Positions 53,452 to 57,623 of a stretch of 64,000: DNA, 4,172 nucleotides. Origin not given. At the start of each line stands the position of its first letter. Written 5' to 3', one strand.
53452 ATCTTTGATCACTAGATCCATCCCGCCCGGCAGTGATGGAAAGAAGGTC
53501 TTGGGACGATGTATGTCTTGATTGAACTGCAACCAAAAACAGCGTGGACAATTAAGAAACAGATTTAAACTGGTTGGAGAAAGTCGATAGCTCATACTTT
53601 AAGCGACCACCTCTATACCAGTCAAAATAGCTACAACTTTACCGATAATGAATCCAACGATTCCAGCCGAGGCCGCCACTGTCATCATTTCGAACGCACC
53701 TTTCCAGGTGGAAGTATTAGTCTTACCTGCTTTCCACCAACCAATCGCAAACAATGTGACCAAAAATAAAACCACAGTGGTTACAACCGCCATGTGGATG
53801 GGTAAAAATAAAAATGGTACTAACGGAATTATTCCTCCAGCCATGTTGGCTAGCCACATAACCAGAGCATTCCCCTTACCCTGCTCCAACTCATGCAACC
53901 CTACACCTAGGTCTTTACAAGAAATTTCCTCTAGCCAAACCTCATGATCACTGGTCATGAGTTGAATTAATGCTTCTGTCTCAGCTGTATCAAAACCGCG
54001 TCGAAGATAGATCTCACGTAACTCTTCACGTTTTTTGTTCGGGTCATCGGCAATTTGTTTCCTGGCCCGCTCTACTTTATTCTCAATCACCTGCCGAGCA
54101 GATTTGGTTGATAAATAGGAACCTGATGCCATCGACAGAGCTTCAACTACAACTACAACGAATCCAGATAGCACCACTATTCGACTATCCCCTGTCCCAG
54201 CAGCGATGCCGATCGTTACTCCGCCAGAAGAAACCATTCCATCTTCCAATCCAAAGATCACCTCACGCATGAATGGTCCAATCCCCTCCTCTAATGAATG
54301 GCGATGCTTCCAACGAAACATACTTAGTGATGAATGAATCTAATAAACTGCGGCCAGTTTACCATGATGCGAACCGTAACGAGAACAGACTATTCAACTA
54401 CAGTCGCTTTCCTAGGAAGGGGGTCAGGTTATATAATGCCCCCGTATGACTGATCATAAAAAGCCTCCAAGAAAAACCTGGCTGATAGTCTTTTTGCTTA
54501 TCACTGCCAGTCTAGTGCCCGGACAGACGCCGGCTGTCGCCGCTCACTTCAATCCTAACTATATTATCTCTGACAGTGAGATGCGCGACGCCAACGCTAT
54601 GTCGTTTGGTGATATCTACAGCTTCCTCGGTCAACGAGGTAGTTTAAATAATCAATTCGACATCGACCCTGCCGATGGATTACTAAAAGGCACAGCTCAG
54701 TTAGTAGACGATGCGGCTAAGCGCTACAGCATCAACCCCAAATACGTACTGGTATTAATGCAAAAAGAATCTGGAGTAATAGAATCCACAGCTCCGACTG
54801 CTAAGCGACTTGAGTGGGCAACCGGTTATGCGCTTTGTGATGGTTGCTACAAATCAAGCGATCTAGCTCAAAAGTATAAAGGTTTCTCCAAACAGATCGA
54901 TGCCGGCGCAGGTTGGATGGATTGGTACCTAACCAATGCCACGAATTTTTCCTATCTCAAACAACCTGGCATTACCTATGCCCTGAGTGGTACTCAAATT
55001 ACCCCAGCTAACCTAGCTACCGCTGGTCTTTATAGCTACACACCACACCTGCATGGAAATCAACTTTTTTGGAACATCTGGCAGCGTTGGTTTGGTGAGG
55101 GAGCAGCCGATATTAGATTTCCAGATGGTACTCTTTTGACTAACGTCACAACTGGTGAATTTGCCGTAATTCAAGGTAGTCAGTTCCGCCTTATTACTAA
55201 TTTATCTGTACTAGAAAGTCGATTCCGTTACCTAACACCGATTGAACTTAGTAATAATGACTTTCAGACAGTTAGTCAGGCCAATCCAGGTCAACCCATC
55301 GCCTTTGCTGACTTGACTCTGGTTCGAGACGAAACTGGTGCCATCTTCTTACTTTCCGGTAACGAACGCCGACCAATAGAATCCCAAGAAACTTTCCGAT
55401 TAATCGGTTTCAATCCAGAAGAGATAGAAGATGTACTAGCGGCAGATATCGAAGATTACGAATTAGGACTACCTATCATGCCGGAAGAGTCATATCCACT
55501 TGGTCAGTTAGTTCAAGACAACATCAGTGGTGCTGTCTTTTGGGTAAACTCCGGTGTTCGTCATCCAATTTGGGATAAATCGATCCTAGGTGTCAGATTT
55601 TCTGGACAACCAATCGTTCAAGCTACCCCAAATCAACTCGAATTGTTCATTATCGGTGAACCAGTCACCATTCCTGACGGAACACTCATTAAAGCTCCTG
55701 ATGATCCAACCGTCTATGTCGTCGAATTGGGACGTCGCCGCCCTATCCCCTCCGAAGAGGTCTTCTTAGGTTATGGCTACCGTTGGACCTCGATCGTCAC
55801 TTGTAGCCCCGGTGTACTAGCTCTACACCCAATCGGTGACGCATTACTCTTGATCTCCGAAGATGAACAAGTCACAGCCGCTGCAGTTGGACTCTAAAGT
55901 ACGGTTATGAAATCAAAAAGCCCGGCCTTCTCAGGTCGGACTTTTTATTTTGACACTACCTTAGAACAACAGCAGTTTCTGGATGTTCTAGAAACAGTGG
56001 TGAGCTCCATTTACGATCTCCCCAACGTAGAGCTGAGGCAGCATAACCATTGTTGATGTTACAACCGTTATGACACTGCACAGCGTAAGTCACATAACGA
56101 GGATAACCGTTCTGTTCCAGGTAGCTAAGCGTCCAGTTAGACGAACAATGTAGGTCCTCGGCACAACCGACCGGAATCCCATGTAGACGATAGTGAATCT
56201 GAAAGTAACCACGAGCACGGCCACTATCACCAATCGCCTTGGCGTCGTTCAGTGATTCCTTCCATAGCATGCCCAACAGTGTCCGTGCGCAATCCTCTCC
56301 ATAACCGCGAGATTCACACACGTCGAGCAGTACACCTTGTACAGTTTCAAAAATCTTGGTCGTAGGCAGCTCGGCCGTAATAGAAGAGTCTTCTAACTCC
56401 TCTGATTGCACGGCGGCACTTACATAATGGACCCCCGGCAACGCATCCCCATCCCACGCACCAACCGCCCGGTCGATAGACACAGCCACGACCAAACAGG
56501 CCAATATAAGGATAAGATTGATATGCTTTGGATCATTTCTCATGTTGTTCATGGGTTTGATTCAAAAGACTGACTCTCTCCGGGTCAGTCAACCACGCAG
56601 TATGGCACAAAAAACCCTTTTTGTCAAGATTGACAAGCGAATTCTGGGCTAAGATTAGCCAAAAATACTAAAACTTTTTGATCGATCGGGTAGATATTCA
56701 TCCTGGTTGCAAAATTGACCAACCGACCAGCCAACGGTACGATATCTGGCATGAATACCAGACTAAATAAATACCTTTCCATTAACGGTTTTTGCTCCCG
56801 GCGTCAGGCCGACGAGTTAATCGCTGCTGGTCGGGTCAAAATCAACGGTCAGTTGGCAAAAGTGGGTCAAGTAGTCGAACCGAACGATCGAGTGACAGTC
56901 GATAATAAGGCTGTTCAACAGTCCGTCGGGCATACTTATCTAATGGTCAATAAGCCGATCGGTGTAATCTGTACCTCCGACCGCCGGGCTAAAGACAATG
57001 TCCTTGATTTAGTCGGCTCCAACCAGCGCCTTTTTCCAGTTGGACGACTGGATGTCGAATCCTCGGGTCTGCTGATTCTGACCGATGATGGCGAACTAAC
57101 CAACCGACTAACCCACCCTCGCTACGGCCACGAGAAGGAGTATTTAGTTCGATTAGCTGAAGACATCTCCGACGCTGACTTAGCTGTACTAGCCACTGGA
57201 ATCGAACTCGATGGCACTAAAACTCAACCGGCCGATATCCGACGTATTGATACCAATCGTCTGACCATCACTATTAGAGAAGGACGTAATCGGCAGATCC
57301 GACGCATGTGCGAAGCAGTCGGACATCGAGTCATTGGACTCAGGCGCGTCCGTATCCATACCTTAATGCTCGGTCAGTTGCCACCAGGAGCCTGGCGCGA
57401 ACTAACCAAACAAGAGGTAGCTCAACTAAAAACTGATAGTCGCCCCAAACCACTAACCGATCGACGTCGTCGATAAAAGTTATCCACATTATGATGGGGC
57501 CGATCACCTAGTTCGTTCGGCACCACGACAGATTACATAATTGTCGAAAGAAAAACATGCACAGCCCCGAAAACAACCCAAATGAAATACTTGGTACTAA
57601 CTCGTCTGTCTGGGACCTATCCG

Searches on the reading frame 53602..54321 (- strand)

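Call 67: search_protein_families(library=pfam, proteins=[window:53602-54321:-], max_evalue=0.00001)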
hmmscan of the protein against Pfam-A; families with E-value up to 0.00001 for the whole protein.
window:53602-54321:- (240 aa): 1 family
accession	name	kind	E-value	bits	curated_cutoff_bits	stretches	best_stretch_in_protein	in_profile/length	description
PF01988.24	VIT1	-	5.8e-49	167.2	28.1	1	18-228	1-214/214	VIT family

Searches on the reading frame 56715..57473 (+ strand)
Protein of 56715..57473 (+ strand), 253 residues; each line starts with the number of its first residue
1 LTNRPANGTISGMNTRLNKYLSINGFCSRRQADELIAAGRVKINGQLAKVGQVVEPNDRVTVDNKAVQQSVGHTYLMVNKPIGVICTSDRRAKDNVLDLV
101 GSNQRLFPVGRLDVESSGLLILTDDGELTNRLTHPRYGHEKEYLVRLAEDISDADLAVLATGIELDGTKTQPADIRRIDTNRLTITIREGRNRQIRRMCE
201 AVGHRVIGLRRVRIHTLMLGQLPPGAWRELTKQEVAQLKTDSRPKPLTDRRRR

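Call 68: search_protein_families(library=pfam, proteins=[window:56715-57473:+], max_evalue=0.00001)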
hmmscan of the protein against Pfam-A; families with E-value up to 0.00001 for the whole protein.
window:56715-57473:+ (253 aa): 2 families
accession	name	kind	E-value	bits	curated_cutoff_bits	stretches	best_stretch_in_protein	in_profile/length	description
PF00849.27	PseudoU_synth_2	-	4.9e-24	85.7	26.8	1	75-201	2-152/152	RNA pseudouridylate synthase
PF01479.30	S4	-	1.1e-12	47.9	22.8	1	16-60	2-48/48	S4 domain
